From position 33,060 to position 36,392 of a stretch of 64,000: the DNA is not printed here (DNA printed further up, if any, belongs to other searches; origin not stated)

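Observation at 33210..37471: STAND-like ATPase + TPR protein with a CD-NTase (SMODS) output domain, paired with a second ATPase, beside a CBASS operon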

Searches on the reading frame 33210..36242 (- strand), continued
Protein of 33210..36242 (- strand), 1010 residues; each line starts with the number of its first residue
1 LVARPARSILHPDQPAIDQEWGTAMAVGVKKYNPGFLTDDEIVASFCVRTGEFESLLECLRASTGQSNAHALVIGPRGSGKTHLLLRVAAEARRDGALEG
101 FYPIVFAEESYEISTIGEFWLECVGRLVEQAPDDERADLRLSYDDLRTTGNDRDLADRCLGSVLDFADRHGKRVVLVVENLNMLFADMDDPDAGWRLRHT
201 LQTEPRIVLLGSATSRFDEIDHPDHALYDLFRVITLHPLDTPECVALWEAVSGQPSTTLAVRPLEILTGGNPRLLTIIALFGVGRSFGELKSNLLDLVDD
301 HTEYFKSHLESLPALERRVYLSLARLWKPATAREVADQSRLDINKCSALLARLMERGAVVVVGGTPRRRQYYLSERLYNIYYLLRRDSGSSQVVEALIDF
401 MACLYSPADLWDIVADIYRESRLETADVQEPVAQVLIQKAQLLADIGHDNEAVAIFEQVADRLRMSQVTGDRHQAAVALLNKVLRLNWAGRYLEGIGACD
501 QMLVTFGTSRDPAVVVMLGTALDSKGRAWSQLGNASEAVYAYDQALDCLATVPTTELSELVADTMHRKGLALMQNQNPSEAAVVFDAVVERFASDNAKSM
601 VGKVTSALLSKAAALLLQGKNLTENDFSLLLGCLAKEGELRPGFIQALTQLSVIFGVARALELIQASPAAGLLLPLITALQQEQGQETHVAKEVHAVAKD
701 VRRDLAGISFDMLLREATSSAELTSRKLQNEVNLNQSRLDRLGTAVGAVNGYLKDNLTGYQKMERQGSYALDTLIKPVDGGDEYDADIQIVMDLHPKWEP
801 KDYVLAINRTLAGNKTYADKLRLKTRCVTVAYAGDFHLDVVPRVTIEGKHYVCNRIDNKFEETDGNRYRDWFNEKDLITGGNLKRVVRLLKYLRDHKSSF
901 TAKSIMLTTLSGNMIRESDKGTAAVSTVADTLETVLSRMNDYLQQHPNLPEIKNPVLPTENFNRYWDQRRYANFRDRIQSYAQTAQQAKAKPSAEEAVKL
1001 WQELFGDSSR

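Call 55: list_cluster_members(proteins=[window:33210-36170:-, P0006, P0039, P0109, window:36191-37471:-])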
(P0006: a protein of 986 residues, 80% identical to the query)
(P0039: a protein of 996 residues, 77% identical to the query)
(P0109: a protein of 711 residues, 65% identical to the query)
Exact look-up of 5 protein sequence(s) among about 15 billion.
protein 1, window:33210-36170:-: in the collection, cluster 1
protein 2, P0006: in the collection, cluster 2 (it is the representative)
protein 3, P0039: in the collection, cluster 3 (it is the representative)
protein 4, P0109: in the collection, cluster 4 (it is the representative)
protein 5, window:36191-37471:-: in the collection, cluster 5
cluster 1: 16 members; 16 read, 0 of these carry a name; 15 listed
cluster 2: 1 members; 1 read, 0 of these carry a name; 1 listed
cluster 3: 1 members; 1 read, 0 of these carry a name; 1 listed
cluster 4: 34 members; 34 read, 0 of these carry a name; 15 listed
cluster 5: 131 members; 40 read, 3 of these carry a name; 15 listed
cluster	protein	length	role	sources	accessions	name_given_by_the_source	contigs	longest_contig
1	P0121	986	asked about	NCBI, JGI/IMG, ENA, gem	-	-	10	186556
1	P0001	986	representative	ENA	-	-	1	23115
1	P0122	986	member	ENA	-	-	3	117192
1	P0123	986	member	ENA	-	-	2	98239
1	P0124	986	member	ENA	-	-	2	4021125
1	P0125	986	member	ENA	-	-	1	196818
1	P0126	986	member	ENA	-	-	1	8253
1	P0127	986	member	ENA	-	-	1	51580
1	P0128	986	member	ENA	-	-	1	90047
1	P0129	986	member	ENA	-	-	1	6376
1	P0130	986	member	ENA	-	-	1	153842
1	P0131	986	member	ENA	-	-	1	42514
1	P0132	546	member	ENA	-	-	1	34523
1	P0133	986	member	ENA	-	-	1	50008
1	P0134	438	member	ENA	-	-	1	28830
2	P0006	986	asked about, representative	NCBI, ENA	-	-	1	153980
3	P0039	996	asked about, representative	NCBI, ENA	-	-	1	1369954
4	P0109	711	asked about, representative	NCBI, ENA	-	-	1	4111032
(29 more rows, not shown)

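Call 56: fold_search(model_id=the predicted structure, library=pdb)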
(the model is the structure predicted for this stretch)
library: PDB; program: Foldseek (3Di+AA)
matches with E <= 10: 1505; with E <= 0.001: 7
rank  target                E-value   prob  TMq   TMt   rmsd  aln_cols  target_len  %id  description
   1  6mfv_A                1.7e-05  1.00  0.16  0.23  27.4       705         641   12  Crystal structure of the Signal Transduction ATPase with Numerous Domains (STAND) protein with a tetratricopeptide rep (released 2019-02-20)
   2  8ro0_I                4.2e-04  1.00  0.17  0.21  26.7       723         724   12  Structure of the C. elegans Intron Lariat Spliceosome primed for disassembly (ILS') (released 2024-08-07)
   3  8pkp_O                4.9e-04  1.00  0.14  0.19  25.1       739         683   13  Cryo-EM structure of the apo Anaphase-promoting complex/cyclosome (APC/C) at 3.2 Angstrom resolution (released 2023-07-19)
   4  4g2v_A                5.3e-04  1.00  0.20  0.52  13.1       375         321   14  Structure complex of LGN binding with FRMPD1 (released 2013-01-23)
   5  3sf4_A                7.8e-04  1.00  0.20  0.47  13.6       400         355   15  Crystal structure of the complex between the conserved cell polarity proteins Inscuteable and LGN (released 2011-11-23)
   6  7ai4_B                8.1e-04  1.00  0.17  0.61   7.6       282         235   14  Crystal structure of the KLC1-TPR domain truncated from its nonTPR region ([A1-B6]-Delta-nonTPR fragment) (released 2021-10-06)
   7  5g04_Y                9.5e-04  1.00  0.15  0.27  24.3       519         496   13  Structure of the human APC-Cdc20-Hsl1 complex (released 2016-05-25)
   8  6hc2_S                1.0e-03  1.00  0.21  0.49  12.9       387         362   14  Crystal structure of NuMA/LGN hetero-hexamers (released 2019-05-29)
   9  7ai4_A                1.2e-03  1.00  0.18  0.63   6.8       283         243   15  Crystal structure of the KLC1-TPR domain truncated from its nonTPR region ([A1-B6]-Delta-nonTPR fragment) (released 2021-10-06)
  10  3sf4_B                1.2e-03  1.00  0.22  0.53  12.2       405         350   15  Crystal structure of the complex between the conserved cell polarity proteins Inscuteable and LGN (released 2011-11-23)
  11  6swu_E                1.2e-03  1.00  0.17  0.51  10.0       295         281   17  Crystal structure of the TPR domain of KLC1 in complex with an engineered high-affinity cargo peptide. (released 2020-09-30)
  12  3sf4_C                1.3e-03  1.00  0.20  0.49  13.0       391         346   14  Crystal structure of the complex between the conserved cell polarity proteins Inscuteable and LGN (released 2011-11-23)
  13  9dze_A                1.3e-03  1.00  0.18  0.44  11.7       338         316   17  Computationally Designed Bifaceted Protein Nanomaterial pD5-14 (released 2024-10-30)
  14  6hc2_C                1.5e-03  1.00  0.21  0.48  13.2       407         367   14  Crystal structure of NuMA/LGN hetero-hexamers (released 2019-05-29)
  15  4wnd_A                1.5e-03  1.00  0.19  0.47  10.5       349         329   14  Crystal structure of the TPR domain of LGN in complex with Frmpd4/Preso1 at 1.5 Angstrom resolution (released 2015-09-16)
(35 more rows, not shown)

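Call 60: find_related_loci(query=A2, collection=metagenome_contigs, flank=10000)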
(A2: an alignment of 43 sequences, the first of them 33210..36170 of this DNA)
Query A2 (986 aa) in metagenome_contigs; peptide patterns used: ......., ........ (x = any residue, [..] = any of these).
375 stretches matched a pattern; 187 encode a relative of the query (tblastn E <= 1e-3); the best 80 are kept; 80 distinct loci.
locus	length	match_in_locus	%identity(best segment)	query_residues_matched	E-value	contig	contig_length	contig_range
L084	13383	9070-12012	52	1-697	0e+0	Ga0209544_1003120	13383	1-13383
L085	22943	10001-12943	52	1-697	0e+0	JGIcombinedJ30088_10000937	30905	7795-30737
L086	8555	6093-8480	52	5-592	0e+0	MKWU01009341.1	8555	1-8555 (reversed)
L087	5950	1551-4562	49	6-684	0e+0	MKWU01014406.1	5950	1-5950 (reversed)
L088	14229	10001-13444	50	1-681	2e-178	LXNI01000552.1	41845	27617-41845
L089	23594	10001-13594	49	1-682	1e-178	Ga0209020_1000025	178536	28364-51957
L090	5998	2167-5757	49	1-681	0e+0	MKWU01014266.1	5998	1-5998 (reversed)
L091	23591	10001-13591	49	1-681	7e-177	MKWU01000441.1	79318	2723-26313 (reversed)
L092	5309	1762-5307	49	1-666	0e+0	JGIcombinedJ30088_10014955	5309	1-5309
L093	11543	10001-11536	57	1-520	4e-176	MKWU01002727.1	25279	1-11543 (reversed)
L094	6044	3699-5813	49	1-592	1e-178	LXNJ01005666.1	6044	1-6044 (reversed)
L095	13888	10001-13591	49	1-681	2e-175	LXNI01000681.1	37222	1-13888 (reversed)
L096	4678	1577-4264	49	1-681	0e+0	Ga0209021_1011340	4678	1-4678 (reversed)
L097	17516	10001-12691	52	1-682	5e-175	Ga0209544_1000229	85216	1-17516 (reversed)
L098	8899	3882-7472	47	1-681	2e-172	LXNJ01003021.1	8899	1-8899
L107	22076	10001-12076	58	1-686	0e+0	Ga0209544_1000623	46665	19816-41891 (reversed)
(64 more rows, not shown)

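Call 61: find_encoding_contigs(protein=P0004, flank=9000, max_places=2)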
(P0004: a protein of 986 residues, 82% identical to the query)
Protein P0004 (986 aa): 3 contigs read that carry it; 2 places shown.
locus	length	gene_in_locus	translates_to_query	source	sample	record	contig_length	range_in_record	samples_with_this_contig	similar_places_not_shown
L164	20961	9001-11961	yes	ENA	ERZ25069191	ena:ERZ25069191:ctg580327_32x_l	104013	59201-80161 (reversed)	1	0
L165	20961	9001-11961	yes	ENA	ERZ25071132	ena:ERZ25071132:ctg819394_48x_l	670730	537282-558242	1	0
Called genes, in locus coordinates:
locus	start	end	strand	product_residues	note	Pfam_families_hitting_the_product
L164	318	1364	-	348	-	-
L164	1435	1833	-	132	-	PF01850:PIN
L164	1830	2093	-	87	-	PF22513:FitA-like_RHH (weak)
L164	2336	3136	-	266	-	PF02463:SMC_N (weak), PF00005:ABC_tran, PF13304:AAA_21 (faint), PF13401:AAA_22 (weak)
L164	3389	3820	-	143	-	PF01695:IstB_IS21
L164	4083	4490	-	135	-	PF13384:HTH_23, PF13551:HTH_29, PF13565:HTH_32 (weak)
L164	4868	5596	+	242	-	PF04367:DUF502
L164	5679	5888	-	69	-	PF02796:HTH_7 (weak), PF13936:HTH_38 (weak)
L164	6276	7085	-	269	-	PF01609:DDE_Tnp_1, PF13701:DDE_Tnp_1_4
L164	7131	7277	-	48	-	-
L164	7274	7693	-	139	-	-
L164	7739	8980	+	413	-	PF01637:ATPase_2, PF13401:AAA_22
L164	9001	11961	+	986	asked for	PF13191:AAA_16 (weak), PF24389:ORC-CDC6-like (weak), PF01978:TrmB (weak), PF07719:TPR_2 (faint), PF18144:SMODS, PF21654:DncV-like_NTFase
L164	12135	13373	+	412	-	PF01609:DDE_Tnp_1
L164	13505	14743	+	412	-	PF01609:DDE_Tnp_1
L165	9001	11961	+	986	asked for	PF13191:AAA_16 (weak), PF24389:ORC-CDC6-like (weak), PF01978:TrmB (weak), PF07719:TPR_2 (faint), PF18144:SMODS, PF21654:DncV-like_NTFase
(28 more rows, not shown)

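Call 62: find_encoding_contigs(protein=P0017, flank=9000, max_places=2)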
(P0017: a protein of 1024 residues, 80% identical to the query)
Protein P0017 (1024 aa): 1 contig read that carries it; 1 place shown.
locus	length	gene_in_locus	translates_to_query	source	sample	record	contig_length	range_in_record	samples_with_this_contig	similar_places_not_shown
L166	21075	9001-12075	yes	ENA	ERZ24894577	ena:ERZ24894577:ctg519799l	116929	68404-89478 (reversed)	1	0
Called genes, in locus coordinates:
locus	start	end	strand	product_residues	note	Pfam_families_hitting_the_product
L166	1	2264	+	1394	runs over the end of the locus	PF25794:SACS (faint)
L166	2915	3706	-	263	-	PF01695:IstB_IS21, PF00308:Bac_DnaA (weak)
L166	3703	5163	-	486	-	PF27155:Y4rL_C, PF00665:rve (weak), PF22483:Mu-transpos_C_2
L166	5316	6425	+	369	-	PF05598:DUF772 (weak), PF01609:DDE_Tnp_1, PF13751:DDE_Tnp_1_6 (weak)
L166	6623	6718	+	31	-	-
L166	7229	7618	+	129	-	-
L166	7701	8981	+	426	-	PF01637:ATPase_2 (weak), PF13191:AAA_16 (weak)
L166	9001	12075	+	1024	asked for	PF01637:ATPase_2 (weak), PF13191:AAA_16, PF24389:ORC-CDC6-like (weak), PF01978:TrmB (weak), PF07719:TPR_2 (faint), PF13181:TPR_8 (faint), PF18144:SMODS, PF21654:DncV-like_NTFase, +2 more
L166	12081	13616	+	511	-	PF00899:ThiF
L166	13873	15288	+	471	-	PF20464:MmeI_N, PF20465:MmeI_hel, PF20473:MmeI_Mtase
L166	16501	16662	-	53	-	-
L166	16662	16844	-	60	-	-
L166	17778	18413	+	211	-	-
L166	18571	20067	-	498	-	PF05598:DUF772, PF01609:DDE_Tnp_1, PF13751:DDE_Tnp_1_6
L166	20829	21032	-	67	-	-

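Call 63: find_encoding_contigs(protein=P0081, flank=9000, max_places=2)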
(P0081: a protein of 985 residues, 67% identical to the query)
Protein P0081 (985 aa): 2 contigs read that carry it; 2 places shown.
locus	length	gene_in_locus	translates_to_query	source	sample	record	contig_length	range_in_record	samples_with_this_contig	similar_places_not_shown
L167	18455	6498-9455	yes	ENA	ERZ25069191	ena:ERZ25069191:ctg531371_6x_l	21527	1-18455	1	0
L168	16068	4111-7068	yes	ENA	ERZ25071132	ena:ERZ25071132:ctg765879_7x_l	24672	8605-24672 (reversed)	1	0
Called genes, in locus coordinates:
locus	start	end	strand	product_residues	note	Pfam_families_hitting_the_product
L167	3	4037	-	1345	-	?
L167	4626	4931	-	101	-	-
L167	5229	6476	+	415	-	PF01637:ATPase_2, PF13191:AAA_16 (weak), PF13401:AAA_22 (weak)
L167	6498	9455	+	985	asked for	PF01637:ATPase_2 (weak), PF13191:AAA_16, PF24389:ORC-CDC6-like (weak), PF18144:SMODS, PF21654:DncV-like_NTFase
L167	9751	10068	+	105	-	PF12844:HTH_19, PF13560:HTH_31 (weak), PF01381:HTH_3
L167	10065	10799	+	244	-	-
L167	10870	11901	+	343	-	PF01734:Patatin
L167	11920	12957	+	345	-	PF18144:SMODS, PF21654:DncV-like_NTFase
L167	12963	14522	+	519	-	PF00899:ThiF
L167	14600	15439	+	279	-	-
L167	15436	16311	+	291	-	PF08843:AbiEii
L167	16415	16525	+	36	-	-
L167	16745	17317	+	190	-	PF13546:DDE_5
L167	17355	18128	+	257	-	-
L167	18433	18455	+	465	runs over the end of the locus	PF01548:DEDD_Tnp_IS110, PF02371:Transposase_20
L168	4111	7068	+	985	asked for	PF01637:ATPase_2 (weak), PF13191:AAA_16, PF24389:ORC-CDC6-like (weak), PF18144:SMODS, PF21654:DncV-like_NTFase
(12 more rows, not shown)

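Call 64: find_encoding_contigs(protein=P0042, flank=9000, max_places=2)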
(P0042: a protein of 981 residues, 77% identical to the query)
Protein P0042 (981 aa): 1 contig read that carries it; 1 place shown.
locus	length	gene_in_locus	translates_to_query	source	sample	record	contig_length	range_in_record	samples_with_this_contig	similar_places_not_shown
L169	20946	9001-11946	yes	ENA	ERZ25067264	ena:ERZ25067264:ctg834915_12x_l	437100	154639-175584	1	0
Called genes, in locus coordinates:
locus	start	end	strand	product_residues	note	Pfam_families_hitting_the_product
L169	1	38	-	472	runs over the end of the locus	PF22483:Mu-transpos_C_2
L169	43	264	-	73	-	-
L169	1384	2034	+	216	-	-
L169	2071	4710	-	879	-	PF00270:DEAD, PF00271:Helicase_C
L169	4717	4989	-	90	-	PF05016:ParE_toxin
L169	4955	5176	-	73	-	PF01402:RHH_1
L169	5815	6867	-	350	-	PF13495:Phage_int_SAM_4 (weak), PF00589:Phage_integrase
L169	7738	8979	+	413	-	PF01637:ATPase_2 (weak), PF13191:AAA_16 (weak), PF13401:AAA_22 (weak)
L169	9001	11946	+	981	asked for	PF01637:ATPase_2 (weak), PF13191:AAA_16, PF24389:ORC-CDC6-like (faint), PF01978:TrmB (weak), PF07719:TPR_2 (faint), PF13181:TPR_8 (faint), PF18144:SMODS, PF21654:DncV-like_NTFase, +3 more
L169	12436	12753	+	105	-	PF12844:HTH_19, PF13560:HTH_31 (weak), PF01381:HTH_3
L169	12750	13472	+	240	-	-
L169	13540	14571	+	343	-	PF01734:Patatin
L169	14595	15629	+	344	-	PF18144:SMODS, PF21654:DncV-like_NTFase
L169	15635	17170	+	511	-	PF00899:ThiF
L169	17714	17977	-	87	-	-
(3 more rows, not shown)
